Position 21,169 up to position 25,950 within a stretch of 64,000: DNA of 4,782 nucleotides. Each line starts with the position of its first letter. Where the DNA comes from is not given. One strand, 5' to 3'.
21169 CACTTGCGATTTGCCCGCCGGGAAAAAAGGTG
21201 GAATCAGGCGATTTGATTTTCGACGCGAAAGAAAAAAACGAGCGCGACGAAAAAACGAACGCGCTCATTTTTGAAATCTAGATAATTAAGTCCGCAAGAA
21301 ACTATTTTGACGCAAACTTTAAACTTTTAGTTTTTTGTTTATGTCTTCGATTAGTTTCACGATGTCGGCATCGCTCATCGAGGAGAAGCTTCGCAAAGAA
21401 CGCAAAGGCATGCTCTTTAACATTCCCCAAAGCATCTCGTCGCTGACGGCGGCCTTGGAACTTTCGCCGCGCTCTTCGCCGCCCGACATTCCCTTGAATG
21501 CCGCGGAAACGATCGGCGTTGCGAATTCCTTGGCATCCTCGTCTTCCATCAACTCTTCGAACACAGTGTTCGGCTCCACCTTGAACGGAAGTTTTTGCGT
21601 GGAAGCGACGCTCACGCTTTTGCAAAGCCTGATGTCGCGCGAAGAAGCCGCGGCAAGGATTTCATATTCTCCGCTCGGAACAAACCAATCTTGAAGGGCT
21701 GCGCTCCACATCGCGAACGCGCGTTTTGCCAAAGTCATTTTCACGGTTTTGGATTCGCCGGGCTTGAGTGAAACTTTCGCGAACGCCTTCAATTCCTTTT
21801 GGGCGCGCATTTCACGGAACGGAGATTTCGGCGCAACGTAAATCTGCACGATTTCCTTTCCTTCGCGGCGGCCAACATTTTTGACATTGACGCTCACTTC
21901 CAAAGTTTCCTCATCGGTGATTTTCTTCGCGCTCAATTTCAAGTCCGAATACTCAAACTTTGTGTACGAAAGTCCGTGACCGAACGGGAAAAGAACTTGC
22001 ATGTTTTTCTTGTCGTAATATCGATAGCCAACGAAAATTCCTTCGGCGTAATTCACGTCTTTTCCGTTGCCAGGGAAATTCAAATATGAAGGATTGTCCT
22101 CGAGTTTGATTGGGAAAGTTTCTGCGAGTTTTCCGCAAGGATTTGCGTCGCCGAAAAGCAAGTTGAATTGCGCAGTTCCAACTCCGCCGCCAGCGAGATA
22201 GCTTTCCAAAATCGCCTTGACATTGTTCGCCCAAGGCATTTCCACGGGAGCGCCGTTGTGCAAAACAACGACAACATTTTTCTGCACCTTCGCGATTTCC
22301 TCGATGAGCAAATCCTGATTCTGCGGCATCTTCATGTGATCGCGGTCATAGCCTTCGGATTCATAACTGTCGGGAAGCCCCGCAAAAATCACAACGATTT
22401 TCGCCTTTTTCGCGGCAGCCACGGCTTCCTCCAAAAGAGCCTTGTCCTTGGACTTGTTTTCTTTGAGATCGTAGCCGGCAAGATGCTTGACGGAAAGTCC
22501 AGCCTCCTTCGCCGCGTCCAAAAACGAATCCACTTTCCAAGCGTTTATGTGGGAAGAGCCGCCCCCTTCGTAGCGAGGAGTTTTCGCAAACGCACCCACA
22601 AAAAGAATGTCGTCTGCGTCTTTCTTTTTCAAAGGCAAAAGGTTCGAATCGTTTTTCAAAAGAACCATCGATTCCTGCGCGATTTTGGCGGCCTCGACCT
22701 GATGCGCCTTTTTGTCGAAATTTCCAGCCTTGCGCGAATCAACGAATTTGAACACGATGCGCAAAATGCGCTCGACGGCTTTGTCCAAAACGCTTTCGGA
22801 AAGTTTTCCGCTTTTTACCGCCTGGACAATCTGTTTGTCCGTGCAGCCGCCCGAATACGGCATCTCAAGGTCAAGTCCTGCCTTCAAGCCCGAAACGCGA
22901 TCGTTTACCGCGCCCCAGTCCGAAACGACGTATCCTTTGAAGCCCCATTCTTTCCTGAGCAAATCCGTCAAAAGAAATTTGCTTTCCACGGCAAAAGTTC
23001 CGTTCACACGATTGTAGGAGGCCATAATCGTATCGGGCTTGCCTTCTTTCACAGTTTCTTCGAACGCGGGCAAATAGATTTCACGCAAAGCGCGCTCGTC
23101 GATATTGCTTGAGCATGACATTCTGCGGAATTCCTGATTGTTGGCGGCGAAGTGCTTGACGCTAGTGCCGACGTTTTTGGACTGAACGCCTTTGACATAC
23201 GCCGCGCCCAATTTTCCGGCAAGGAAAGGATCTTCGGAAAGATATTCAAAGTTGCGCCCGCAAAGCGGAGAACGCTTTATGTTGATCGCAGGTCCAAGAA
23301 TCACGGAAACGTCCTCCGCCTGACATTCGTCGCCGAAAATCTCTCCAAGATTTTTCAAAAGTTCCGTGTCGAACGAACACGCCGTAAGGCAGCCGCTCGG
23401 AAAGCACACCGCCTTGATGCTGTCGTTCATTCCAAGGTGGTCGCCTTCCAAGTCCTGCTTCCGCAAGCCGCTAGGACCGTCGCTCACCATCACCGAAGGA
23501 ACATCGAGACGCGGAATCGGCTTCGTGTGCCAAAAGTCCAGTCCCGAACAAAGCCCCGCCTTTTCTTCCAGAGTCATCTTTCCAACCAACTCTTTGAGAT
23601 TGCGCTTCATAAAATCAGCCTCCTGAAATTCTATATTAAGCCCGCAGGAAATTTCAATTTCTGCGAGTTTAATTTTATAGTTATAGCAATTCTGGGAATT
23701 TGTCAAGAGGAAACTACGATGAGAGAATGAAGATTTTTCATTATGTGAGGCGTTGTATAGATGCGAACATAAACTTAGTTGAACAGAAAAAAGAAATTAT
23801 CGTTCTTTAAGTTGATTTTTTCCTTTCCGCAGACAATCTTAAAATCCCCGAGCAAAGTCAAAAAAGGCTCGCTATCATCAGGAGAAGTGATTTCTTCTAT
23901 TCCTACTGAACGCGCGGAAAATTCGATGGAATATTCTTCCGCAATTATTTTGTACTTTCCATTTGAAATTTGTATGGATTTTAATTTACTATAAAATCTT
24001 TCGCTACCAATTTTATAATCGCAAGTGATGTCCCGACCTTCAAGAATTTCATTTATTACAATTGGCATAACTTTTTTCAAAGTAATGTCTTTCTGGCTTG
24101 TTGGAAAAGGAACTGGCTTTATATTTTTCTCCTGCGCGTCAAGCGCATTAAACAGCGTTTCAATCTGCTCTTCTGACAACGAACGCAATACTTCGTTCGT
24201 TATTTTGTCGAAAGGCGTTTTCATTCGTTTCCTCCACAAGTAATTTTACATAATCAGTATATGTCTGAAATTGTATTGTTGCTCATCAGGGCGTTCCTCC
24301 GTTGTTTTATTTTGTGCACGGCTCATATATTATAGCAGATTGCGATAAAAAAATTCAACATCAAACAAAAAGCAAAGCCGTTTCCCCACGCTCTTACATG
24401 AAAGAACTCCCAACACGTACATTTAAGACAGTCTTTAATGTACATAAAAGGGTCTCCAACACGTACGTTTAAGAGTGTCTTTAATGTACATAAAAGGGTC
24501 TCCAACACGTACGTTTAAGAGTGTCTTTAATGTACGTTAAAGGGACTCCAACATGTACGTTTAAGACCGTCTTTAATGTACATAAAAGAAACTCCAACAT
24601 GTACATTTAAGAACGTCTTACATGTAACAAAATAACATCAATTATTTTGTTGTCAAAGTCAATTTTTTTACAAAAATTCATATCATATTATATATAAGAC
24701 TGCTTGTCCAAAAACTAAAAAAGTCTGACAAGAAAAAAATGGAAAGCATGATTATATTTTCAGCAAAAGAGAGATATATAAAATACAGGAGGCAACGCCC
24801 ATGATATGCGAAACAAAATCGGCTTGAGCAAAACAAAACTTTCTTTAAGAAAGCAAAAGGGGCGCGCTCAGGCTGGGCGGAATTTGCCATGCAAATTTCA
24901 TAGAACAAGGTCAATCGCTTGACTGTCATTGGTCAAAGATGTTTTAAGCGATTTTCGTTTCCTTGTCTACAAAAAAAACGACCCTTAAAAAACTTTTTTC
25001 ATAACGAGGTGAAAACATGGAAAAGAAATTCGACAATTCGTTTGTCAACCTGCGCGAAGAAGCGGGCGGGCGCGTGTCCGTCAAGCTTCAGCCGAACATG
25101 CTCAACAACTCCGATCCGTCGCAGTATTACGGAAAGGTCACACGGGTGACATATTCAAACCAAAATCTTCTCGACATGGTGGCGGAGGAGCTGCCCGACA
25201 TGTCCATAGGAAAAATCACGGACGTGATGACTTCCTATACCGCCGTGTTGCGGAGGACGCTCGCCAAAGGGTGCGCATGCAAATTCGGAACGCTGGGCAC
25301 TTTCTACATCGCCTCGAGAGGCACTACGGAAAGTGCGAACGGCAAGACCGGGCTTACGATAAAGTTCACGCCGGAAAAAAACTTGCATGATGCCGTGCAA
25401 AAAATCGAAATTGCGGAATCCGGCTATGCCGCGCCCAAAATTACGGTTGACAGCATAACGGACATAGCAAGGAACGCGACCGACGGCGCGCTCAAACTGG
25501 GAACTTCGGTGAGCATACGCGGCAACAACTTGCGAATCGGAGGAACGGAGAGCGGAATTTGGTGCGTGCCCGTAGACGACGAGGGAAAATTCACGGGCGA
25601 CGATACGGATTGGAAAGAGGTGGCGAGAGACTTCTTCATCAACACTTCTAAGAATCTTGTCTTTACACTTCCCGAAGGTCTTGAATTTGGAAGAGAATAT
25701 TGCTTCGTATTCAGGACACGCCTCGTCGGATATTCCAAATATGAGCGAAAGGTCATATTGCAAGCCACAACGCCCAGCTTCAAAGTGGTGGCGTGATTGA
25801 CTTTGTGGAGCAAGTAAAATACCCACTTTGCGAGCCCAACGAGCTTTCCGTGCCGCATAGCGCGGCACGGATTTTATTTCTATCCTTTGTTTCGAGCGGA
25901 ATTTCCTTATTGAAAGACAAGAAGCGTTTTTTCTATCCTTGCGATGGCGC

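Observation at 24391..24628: Five 46-bp tandem repeats with GTAC cores phased at exactly 23 bp, between divergent orphan and HU-fold genes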

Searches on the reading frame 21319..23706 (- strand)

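Call 7: search_protein_families(library=pfam, proteins=[window:21319-23706:-], max_evalue=0.01)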
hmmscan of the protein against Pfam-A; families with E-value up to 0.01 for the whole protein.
window:21319-23706:- (795 aa): 3 families
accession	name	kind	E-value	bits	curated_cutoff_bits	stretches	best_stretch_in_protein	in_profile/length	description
PF01915.27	Glyco_hydro_3_C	-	3.1e-54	184.4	31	1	347-581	1-200/200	Glycosyl hydrolase family 3 C-terminal domain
PF00933.27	Glyco_hydro_3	-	1.3e-39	136.9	27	1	97-317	79-316/316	Glycosyl hydrolase family 3 N terminal domain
PF14310.12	Fn3-like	-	2e-21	76.3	25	1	618-689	1-71/71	Fibronectin type III-like domain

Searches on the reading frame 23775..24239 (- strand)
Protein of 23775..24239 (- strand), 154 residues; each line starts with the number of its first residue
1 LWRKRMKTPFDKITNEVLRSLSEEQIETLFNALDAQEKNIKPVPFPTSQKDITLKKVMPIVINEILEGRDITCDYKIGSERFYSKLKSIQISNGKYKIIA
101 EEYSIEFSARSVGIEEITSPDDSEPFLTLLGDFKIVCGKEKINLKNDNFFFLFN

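Call 7: search_protein_families(library=pfam, proteins=[window:23775-24239:-], max_evalue=0.01)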
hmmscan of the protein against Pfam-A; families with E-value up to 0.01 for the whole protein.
window:23775-24239:- (154 aa): 0 families

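Call 13: find_encoding_contigs(protein=window:23775-24224:-, flank=3000, max_places=10)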
Protein window:23775-24224:- (149 aa): 5 contigs read that carry it; 3 places shown.
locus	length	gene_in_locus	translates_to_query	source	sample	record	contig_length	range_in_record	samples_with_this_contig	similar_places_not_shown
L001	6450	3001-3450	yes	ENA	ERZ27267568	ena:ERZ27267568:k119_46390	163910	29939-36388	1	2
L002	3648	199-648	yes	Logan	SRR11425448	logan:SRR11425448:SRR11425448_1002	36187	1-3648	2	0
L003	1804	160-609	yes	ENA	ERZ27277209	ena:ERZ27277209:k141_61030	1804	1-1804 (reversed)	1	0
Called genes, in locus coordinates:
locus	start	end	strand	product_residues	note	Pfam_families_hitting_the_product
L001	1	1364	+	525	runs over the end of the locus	PF00749:tRNA-synt_1c, PF19269:Anticodon_2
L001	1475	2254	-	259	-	PF18291:HU-HIG (faint), PF00216:Bac_DNA_binding (weak), PF14734:DUF4469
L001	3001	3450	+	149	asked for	-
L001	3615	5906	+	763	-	PF00933:Glyco_hydro_3, PF01915:Glyco_hydro_3_C, PF14310:Fn3-like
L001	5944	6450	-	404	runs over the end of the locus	PF09243:Rsm22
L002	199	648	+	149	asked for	-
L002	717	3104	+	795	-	PF00933:Glyco_hydro_3, PF01915:Glyco_hydro_3_C, PF14310:Fn3-like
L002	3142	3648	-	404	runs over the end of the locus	PF09243:Rsm22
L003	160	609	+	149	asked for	-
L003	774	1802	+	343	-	?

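Call 43: search_protein_families(library=padloc, proteins=[window:23775-24224:-], max_evalue=0.001)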
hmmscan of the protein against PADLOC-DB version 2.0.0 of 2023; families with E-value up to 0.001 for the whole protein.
window:23775-24224:- (149 aa): 0 families

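Call 47: find_homologous_proteins(query=window:23775-24224:-, max_evalue=0.001)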
Query window:23775-24224:- (149 aa): 4 proteins with E <= 0.001 among 34 candidates.
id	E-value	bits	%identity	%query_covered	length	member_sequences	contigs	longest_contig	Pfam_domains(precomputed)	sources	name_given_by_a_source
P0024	3.4e-88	311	98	100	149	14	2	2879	-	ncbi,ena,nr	ncbi:MAG: hypothetical protein K2F89_06305 [Treponemataceae bacterium]|nr:hypothetical protein [Trep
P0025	1.8e-73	263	83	100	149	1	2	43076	-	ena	-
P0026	1.2e-71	257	81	100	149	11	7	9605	-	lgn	-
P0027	1.3e-46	176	81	73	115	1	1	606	-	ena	-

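Call 49: find_encoding_contigs(protein=P0025, flank=4000, max_places=3)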
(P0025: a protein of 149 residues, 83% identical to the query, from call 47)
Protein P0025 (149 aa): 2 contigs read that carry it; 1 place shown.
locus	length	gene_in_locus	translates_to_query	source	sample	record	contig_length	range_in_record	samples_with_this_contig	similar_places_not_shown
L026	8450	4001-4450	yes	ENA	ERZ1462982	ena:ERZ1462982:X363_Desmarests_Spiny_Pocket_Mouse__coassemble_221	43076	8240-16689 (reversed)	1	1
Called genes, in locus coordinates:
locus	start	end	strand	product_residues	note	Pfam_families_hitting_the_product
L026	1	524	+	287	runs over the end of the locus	PF02661:Fic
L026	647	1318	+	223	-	-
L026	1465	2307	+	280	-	-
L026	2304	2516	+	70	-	PF12668:DUF3791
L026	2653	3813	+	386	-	PF12710:HAD (faint)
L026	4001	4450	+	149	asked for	-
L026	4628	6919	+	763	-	PF00933:Glyco_hydro_3, PF01915:Glyco_hydro_3_C, PF14310:Fn3-like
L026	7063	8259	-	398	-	PF09243:Rsm22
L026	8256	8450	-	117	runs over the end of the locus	PF00376:MerR (weak), PF13411:MerR_1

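Call 50: find_encoding_contigs(protein=P0026, flank=4000, max_places=4)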
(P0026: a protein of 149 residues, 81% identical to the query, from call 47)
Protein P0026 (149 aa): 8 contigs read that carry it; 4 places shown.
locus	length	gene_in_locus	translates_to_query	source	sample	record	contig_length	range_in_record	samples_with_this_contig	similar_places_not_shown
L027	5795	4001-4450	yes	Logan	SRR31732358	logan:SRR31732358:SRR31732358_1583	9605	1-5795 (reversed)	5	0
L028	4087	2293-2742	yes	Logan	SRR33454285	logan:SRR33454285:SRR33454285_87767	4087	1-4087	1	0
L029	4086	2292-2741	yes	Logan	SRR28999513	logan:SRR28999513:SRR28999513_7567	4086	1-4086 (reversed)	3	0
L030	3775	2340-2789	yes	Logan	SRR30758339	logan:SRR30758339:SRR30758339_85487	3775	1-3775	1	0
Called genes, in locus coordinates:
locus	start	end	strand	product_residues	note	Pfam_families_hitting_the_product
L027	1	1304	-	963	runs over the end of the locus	PF22548:AEP-TOTE, PF00270:DEAD, PF04851:ResIII, PF13245:AAA_19 (weak), PF00271:Helicase_C (faint)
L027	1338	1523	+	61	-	-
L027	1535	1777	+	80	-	PF12668:DUF3791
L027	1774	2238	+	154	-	PF13151:DUF3990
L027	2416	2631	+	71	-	-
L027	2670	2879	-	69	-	PF12668:DUF3791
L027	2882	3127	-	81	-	-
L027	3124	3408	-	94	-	PF13151:DUF3990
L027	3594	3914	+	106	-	PF01909:NTP_transf_2, PF18765:Polbeta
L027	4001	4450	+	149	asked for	-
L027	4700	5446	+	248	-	-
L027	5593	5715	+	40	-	-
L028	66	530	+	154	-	PF13151:DUF3990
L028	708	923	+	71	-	-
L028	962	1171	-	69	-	PF12668:DUF3791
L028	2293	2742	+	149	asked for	-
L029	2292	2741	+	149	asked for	-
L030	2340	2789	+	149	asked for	-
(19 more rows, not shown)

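Call 76: search_protein_families(library=ncbifam, proteins=[window:23775-24224:-], max_evalue=0.01)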
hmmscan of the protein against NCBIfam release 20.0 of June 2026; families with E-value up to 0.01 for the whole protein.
window:23775-24224:- (149 aa): 0 families

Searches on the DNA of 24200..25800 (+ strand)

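Call 54: search_dna_similar(query=window:24300-25800:+, collection=plasmids, mode=distant, max_rows=10)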
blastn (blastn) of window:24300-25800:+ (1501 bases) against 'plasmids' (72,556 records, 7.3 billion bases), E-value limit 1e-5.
No match.

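Call 55: search_dna_similar(query=window:24300-25800:+, collection=phages, mode=distant, max_rows=10)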
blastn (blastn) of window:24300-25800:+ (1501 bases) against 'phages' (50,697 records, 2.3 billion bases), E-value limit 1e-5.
No match.

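Call 81: search_rna_families(source=window, start=24200, end=25050, threshold=evalue, max_evalue=1)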
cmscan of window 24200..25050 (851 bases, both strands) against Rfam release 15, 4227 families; matches with E-value up to 1: 8.
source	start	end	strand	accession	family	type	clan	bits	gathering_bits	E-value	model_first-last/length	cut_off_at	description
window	24521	24651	-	RF02822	Srn266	Gene; sRNA;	-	26.6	63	0.065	1-112/112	no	Streptococcus RNA 266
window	24435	24540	-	RF01731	TwoAYGGAY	Cis-reg;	CL00106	24.2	43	0.36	1-168/168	no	TwoAYGGAY RNA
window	24463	24535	+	RF04161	mir-3688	Gene; miRNA;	-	22.7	84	0.066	1-88/88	no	mir-3688 microRNA precursor family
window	24459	24562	+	RF02533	HAV_CRE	Cis-reg;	-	22.1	55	0.15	1-114/114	no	Hepatitis A virus (HAV) cis-acting replication element (CRE)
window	24506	24607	-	RF03955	MIR2934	Gene; miRNA;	-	21.3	100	0.35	1-113/113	no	MIR2934 microRNA precursor family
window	24409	24497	-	RF04241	mir-5014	Gene; miRNA;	-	20.4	101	0.23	1-123/123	no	mir-5014 microRNA precursor family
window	24432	24543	+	RF04241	mir-5014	Gene; miRNA;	-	19.9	101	0.31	1-123/123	no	mir-5014 microRNA precursor family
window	24465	24645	+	RF02515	AfaR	Gene; sRNA;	-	19.1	100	0.89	1-234/234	no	AfaR small RNA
